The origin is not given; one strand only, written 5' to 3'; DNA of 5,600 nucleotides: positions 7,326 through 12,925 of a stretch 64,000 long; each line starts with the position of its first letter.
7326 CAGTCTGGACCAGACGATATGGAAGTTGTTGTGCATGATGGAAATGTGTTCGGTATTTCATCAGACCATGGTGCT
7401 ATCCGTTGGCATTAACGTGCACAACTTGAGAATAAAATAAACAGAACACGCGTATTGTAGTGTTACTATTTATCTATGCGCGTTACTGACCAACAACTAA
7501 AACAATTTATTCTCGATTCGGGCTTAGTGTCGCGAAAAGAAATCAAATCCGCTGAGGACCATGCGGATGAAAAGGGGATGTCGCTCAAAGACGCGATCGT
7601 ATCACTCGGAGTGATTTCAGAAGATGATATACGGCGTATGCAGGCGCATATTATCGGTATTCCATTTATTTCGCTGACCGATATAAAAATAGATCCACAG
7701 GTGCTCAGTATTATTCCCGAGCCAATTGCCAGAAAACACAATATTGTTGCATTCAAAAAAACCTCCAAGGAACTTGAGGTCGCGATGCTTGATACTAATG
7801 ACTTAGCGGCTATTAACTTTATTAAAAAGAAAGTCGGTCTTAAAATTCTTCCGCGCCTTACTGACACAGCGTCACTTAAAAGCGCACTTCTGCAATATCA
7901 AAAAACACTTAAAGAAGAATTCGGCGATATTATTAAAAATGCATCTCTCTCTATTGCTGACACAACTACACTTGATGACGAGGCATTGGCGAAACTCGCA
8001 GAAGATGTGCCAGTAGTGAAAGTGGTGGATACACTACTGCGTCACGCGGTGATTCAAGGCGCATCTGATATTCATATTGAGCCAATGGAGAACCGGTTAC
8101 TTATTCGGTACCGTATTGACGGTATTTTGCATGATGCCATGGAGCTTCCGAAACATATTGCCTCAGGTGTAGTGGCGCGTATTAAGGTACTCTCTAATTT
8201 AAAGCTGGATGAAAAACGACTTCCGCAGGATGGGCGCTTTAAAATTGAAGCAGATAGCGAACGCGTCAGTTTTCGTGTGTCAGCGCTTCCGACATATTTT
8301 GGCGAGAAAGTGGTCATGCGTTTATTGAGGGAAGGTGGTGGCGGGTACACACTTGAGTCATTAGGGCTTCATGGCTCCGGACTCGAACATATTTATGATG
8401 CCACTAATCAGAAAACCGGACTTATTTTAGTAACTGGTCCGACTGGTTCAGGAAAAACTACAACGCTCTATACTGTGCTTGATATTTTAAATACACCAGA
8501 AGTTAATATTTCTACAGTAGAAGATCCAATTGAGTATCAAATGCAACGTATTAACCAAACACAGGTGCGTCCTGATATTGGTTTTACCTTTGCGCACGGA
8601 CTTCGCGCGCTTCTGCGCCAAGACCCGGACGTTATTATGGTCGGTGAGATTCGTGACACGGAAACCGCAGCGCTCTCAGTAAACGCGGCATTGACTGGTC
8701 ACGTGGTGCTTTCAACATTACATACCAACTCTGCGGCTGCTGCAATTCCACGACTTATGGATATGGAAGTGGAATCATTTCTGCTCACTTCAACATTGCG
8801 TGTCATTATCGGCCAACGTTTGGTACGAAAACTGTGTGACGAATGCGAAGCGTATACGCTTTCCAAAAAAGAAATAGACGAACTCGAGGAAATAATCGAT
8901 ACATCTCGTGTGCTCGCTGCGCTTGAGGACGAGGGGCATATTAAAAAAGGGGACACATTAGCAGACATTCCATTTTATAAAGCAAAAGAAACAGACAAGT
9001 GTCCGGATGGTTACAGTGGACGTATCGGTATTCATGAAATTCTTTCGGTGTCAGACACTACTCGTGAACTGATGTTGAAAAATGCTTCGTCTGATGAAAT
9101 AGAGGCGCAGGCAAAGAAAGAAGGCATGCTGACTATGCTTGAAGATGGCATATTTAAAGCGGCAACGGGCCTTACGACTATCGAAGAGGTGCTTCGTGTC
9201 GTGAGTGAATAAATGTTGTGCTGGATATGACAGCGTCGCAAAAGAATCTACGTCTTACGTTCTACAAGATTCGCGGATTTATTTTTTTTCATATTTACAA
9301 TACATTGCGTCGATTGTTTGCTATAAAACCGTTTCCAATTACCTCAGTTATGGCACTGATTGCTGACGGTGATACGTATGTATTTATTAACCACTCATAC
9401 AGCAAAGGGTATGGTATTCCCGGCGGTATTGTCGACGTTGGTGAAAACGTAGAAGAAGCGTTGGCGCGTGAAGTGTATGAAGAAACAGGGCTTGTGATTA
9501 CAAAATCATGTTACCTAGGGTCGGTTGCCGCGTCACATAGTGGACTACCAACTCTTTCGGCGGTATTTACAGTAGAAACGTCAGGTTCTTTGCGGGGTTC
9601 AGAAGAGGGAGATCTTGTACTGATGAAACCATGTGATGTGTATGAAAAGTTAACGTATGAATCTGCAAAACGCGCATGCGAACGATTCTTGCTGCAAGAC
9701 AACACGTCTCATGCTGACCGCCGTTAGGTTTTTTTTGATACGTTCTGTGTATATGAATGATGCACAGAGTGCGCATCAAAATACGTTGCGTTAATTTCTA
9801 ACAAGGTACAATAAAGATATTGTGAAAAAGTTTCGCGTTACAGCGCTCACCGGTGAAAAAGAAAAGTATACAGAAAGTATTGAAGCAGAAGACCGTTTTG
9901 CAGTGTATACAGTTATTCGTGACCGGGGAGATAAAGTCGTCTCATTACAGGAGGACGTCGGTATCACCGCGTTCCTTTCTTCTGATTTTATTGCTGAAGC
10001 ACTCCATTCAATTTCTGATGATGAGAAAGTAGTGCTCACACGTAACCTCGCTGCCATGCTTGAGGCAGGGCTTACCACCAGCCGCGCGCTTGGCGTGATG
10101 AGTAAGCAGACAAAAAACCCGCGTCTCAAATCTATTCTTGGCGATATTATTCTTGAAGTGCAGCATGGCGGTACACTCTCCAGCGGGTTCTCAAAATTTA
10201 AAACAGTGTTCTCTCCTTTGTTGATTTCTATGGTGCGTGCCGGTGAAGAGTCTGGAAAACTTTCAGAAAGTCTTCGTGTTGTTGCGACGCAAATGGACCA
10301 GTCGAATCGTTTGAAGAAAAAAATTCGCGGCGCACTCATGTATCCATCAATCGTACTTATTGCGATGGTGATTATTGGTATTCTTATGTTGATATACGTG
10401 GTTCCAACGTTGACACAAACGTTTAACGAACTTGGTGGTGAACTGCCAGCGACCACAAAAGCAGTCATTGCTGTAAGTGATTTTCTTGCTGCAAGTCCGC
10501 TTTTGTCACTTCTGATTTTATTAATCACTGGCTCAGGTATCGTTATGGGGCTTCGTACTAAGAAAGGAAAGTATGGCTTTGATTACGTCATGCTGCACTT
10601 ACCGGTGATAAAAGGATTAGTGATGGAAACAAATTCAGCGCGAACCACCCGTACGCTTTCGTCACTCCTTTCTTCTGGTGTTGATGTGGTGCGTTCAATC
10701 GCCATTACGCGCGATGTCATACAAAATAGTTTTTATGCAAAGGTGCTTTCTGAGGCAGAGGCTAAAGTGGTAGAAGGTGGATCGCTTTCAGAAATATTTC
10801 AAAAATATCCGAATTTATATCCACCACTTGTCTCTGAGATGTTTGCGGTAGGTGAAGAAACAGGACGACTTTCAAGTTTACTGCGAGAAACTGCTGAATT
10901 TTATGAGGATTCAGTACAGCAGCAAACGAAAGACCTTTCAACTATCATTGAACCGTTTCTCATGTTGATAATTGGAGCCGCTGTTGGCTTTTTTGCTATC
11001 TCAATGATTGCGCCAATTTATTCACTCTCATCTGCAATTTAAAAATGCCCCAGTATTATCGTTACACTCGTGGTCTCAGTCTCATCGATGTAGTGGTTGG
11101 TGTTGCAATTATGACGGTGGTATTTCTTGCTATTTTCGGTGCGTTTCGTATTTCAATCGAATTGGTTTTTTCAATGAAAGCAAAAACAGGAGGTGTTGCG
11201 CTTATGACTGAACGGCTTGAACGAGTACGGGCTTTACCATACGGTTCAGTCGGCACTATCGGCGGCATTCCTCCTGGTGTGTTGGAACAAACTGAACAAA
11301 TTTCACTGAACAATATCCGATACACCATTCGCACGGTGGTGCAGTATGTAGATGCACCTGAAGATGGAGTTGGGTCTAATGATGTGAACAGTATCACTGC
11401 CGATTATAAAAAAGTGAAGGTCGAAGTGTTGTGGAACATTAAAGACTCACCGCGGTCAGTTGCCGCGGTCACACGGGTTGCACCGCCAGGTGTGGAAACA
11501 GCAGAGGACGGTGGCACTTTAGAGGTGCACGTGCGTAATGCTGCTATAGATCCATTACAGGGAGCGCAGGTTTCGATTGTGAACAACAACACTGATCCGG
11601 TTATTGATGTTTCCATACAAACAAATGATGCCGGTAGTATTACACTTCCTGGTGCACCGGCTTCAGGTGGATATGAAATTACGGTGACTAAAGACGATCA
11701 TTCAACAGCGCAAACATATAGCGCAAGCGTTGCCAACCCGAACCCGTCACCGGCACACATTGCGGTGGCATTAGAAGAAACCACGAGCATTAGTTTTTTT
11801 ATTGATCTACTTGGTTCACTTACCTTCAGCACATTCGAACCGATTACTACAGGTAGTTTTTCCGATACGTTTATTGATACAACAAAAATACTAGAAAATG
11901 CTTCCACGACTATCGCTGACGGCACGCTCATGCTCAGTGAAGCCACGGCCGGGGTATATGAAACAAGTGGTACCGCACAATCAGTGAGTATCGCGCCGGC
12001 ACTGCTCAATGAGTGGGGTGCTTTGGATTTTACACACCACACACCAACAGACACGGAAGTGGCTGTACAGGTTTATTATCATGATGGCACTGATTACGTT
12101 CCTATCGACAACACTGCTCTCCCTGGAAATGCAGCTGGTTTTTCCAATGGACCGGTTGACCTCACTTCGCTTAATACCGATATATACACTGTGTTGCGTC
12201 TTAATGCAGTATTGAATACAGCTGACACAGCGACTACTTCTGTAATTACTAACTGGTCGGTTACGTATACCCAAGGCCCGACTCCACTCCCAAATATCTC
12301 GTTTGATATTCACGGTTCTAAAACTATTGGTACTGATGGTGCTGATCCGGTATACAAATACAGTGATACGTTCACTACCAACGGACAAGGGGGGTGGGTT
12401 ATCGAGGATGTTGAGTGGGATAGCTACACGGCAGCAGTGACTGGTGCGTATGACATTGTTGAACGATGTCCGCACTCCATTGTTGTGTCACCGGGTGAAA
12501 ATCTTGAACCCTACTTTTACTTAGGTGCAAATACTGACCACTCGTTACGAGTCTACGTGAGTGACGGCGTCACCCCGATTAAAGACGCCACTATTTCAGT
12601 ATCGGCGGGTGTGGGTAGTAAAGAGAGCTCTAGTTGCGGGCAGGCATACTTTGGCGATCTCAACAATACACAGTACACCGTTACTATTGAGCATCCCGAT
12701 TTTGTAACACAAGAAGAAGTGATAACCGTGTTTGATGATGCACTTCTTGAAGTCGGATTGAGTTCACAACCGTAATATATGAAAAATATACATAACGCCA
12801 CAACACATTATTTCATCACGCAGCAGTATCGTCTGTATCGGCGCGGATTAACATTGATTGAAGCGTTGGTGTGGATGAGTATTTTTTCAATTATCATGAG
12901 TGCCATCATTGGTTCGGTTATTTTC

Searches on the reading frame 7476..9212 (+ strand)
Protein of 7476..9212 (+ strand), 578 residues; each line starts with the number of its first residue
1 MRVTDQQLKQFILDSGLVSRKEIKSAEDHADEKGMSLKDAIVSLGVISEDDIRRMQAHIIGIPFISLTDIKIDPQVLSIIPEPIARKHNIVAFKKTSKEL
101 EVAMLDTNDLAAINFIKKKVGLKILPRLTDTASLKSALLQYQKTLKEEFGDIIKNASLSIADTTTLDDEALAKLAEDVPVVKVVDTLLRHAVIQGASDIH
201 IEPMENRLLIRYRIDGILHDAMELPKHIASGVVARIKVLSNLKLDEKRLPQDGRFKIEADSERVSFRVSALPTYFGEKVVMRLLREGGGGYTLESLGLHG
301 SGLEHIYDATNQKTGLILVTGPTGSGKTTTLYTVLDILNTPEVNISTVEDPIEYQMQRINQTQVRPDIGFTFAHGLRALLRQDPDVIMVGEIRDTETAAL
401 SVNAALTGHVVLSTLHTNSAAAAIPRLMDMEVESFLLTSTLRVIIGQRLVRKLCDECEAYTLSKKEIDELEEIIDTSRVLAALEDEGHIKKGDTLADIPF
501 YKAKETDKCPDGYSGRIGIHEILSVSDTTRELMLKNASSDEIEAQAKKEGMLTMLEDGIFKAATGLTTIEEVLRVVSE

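Call 49: search_protein_families(library=pfam, proteins=[window:7476-9212:+], max_evalue=0.0001)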
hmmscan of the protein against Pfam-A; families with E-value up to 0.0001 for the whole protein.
window:7476-9212:+ (578 aa): 3 families
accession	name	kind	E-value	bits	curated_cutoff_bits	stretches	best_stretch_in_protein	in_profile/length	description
PF00437.27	T2SSE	-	2.3e-124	415.2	24.9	1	175-574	3-370/370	Type II/IV secretion system protein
PF05157.20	MshEN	-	1.7e-12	47.6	23.1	1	61-146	2-88/90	MshEN domain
PF13191.12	AAA_16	-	8.5e-05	23.5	32.6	0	303-397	12-99/167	AAA ATPase domain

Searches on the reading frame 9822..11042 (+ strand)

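Call 49: search_protein_families(library=pfam, proteins=[window:9822-11042:+], max_evalue=0.0001)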
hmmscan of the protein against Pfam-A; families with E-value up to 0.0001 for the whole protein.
window:9822-11042:+ (406 aa): 1 family
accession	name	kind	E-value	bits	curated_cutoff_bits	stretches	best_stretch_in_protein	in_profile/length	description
PF00482.28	T2SSF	-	3.4e-56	189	25.2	2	73-195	2-125/125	Type II secretion system (T2SS), protein F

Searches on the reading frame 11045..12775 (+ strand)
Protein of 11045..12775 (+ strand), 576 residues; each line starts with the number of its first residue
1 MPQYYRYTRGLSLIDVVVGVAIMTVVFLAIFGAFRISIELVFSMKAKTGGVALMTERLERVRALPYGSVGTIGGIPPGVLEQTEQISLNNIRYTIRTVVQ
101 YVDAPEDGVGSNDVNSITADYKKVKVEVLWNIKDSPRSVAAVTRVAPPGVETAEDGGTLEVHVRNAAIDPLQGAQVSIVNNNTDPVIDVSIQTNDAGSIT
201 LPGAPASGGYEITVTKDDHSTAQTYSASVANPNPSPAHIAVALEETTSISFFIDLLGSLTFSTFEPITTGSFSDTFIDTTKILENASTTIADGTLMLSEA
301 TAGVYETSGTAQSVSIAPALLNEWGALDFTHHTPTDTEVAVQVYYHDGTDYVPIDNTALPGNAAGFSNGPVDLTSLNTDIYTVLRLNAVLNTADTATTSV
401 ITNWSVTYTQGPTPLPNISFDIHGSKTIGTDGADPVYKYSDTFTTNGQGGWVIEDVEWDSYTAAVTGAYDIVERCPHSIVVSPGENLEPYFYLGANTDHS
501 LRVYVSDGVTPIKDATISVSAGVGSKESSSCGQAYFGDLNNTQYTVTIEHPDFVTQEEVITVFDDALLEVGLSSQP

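Call 49: search_protein_families(library=pfam, proteins=[window:11045-12775:+], max_evalue=0.0001)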
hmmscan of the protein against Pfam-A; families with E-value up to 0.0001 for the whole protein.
window:11045-12775:+ (576 aa): 1 family
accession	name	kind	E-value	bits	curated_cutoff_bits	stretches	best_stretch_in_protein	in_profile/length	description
PF13620.12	CarboxypepD_reg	-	7.4e-14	52.3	32.3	1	158-239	1-79/82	Carboxypeptidase regulatory-like domain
